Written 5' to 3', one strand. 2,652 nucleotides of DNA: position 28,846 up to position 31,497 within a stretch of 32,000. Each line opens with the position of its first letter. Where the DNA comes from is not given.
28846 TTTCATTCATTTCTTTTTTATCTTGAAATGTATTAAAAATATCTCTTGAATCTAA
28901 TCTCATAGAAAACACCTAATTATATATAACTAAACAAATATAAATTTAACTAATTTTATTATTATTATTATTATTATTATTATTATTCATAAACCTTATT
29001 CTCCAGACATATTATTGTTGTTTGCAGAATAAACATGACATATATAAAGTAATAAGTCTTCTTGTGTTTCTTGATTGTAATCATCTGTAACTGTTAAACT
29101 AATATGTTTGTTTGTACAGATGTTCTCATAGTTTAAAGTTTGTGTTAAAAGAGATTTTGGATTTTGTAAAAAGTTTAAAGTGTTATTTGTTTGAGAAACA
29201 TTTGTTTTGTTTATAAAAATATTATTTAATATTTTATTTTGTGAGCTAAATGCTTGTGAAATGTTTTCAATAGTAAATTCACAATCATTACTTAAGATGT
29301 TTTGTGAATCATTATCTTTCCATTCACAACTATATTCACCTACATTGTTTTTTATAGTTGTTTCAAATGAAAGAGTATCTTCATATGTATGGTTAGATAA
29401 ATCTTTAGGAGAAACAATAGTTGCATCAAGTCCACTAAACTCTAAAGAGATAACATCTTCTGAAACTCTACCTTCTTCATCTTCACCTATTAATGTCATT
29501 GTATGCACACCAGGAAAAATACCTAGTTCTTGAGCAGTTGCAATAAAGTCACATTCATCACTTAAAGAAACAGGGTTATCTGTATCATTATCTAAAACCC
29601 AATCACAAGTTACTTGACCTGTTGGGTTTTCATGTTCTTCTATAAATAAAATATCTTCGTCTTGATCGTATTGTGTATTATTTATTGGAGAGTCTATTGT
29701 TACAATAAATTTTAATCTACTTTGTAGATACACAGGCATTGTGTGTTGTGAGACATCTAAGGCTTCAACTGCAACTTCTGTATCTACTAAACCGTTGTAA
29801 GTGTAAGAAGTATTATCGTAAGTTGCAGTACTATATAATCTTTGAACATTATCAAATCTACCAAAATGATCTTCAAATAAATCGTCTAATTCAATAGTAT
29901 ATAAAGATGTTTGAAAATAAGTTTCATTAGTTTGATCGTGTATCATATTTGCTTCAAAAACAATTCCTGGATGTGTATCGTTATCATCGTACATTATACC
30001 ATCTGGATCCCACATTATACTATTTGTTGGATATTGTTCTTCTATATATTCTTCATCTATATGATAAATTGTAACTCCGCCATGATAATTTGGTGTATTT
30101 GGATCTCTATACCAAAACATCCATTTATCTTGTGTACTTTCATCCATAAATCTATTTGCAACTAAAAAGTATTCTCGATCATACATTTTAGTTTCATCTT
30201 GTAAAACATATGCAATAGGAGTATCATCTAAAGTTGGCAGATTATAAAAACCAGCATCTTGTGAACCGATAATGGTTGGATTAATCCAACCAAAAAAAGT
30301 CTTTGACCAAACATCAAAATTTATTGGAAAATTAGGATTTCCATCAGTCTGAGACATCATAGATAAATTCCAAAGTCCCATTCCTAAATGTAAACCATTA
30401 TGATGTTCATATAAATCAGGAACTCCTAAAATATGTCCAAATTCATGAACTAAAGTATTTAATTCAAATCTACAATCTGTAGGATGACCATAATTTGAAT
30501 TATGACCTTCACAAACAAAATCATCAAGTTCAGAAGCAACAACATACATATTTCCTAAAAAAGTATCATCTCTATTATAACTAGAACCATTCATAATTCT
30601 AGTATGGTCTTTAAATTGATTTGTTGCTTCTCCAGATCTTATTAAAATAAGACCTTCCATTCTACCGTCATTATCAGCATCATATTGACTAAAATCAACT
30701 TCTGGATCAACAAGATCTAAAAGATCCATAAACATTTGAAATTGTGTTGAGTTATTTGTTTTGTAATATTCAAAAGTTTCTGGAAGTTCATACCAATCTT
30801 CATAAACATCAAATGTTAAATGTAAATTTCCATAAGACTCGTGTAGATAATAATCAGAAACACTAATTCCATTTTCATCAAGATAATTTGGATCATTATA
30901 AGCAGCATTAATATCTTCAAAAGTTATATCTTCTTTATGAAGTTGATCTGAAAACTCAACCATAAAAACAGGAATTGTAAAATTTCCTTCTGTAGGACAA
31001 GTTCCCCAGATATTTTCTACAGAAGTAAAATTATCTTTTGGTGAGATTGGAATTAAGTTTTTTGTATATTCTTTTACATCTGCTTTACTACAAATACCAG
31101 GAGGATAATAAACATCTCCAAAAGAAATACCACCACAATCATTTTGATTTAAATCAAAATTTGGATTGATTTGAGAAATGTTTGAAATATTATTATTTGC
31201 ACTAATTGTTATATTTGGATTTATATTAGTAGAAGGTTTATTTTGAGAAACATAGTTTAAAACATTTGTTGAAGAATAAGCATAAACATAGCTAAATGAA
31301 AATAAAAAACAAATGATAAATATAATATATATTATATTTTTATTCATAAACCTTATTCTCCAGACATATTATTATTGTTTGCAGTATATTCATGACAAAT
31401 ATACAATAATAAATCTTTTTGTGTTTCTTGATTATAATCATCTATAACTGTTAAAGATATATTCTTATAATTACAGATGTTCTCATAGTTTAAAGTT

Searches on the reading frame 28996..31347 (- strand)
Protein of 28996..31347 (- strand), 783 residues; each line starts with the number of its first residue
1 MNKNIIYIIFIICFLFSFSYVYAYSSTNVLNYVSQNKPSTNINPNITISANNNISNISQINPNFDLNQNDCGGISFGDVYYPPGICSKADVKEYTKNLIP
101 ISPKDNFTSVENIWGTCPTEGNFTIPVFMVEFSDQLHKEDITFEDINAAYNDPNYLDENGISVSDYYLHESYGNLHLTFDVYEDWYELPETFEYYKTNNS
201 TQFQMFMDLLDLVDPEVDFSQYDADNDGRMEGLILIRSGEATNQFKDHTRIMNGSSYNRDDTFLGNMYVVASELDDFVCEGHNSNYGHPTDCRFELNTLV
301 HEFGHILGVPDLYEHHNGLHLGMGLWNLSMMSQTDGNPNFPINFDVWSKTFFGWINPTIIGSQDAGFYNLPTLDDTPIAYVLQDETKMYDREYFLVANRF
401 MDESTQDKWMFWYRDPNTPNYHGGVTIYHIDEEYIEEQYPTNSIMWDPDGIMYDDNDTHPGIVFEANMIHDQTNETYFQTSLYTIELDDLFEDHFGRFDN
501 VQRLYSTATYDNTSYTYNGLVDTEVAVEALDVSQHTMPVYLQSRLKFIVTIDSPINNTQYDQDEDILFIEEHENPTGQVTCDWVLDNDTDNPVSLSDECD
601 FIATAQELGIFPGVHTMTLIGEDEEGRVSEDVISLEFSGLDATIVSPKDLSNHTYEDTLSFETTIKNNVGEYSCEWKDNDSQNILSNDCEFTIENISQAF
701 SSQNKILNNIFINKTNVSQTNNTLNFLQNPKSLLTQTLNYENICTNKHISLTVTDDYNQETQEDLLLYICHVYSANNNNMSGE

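Call 9: search_protein_families(library=pfam, proteins=[window:28996-31347:-], max_evalue=0.001)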
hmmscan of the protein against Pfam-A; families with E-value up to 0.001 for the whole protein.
window:28996-31347:- (783 aa): 1 family
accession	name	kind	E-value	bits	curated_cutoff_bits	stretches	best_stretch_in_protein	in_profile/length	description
PF05547.17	Peptidase_M6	-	0.00022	21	22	0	298-332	228-261/294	Immune inhibitor A peptidase M6, catalytic domain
